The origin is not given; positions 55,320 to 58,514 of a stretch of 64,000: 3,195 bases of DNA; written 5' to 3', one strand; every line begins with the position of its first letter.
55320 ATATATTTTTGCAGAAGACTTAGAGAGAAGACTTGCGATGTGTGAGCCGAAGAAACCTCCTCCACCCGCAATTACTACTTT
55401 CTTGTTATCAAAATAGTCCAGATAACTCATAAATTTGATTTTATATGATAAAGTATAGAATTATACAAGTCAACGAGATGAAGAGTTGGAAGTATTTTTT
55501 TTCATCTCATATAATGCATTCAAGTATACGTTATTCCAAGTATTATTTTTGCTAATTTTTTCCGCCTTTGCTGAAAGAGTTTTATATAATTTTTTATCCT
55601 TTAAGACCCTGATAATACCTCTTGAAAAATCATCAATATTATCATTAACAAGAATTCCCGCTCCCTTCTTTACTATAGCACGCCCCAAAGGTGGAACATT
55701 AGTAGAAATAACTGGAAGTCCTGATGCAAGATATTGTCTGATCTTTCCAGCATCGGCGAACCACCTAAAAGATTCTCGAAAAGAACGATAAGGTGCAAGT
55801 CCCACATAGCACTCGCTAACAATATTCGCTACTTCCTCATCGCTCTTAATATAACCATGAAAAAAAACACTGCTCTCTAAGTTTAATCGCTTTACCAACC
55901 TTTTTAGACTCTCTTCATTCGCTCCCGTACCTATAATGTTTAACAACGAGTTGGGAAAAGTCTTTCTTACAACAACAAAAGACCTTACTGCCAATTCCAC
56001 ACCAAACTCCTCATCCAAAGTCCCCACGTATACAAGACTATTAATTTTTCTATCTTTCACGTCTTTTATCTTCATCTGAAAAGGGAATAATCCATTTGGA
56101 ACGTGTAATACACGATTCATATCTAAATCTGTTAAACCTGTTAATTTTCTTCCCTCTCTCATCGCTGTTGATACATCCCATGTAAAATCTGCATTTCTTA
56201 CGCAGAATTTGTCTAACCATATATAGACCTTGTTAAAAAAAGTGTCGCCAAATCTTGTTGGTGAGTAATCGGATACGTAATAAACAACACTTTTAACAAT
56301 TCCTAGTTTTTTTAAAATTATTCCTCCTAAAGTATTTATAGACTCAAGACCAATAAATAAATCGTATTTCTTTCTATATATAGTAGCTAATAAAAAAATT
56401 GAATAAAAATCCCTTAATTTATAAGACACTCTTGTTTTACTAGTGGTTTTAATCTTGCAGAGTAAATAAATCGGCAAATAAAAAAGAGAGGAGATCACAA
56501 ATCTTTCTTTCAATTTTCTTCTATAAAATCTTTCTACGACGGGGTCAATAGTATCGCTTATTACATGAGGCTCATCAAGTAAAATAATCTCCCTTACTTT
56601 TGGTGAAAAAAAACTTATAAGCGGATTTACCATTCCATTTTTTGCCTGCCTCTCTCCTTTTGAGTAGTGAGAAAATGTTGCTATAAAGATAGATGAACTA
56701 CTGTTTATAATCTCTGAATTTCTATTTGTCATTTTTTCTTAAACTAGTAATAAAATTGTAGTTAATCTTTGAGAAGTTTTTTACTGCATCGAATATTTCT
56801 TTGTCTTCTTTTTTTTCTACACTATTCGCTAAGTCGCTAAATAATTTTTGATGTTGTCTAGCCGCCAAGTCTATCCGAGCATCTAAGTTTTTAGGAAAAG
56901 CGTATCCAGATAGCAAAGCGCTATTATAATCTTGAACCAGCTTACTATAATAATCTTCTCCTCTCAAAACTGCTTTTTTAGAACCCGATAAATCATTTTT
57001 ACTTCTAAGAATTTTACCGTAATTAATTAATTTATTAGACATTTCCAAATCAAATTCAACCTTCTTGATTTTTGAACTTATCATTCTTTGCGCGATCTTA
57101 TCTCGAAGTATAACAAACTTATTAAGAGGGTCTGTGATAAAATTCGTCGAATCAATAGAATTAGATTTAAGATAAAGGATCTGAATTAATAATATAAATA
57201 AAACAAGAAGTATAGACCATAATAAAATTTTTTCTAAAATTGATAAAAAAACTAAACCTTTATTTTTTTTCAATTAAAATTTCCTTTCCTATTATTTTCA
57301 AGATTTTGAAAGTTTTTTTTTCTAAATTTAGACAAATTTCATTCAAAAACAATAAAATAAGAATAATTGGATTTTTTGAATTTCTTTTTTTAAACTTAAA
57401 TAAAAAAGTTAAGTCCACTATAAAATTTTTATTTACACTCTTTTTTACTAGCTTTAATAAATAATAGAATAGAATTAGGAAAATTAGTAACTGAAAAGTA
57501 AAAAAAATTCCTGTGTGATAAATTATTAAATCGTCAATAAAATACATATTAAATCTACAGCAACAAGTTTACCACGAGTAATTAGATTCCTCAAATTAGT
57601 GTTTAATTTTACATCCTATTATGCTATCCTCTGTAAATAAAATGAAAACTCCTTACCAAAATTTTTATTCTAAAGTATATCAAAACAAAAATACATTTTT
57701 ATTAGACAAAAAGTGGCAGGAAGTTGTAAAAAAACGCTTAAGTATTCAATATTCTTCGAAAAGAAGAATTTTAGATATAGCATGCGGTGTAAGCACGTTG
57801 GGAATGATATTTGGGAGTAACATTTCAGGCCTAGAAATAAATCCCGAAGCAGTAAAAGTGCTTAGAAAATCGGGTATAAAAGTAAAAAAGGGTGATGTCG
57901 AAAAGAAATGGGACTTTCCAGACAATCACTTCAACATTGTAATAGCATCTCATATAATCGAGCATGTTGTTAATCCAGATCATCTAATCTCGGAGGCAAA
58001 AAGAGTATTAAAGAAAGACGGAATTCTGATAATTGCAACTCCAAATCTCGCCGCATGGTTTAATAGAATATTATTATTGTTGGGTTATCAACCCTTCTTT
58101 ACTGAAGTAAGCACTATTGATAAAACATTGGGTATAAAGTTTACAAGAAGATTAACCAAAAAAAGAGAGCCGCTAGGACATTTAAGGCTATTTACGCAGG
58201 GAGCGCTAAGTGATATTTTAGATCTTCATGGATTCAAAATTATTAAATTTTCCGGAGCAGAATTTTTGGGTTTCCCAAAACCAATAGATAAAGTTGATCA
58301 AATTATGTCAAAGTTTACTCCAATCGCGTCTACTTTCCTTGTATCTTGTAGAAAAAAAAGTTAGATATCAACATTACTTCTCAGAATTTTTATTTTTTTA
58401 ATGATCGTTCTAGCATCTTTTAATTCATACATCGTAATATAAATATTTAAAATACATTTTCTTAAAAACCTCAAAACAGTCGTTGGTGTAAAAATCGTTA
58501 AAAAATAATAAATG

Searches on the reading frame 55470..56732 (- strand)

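Call 16: search_protein_families(library=pfam, proteins=[window:55470-56732:-], max_evalue=0.001)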
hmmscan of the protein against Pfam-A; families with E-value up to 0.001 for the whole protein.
window:55470-56732:- (420 aa): 2 families
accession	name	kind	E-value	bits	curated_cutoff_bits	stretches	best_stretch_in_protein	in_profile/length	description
PF00534.26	Glycos_transf_1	-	3.7e-21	75.8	26.4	1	226-392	11-171/172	Glycosyl transferases group 1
PF13692.12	Glyco_trans_1_4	-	1.4e-18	68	27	1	232-379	3-142/142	Glycosyl transferases group 1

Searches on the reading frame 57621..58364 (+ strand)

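Call 16: search_protein_families(library=pfam, proteins=[window:57621-58364:+], max_evalue=0.001)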
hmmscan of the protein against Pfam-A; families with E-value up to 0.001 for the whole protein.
window:57621-58364:+ (247 aa): 6 families
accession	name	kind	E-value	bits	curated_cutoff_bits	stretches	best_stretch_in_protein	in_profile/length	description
PF13489.12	Methyltransf_23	-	8e-16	58.6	27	1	32-208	9-162/164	Methyltransferase domain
PF08241.18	Methyltransf_11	-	4.9e-15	56.4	21.2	1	51-138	1-95/95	Methyltransferase domain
PF13847.12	Methyltransf_31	-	9e-15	55.1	27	1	46-147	3-118/145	Methyltransferase domain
PF07021.18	MetW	-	1.3e-11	44.9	21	1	48-154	15-123/193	Methionine biosynthesis protein MetW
PF13649.12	Methyltransf_25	-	1.6e-10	42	27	1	50-134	1-97/97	Methyltransferase domain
PF08242.18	Methyltransf_12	-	1.2e-06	29.6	30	1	51-136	1-98/98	Methyltransferase domain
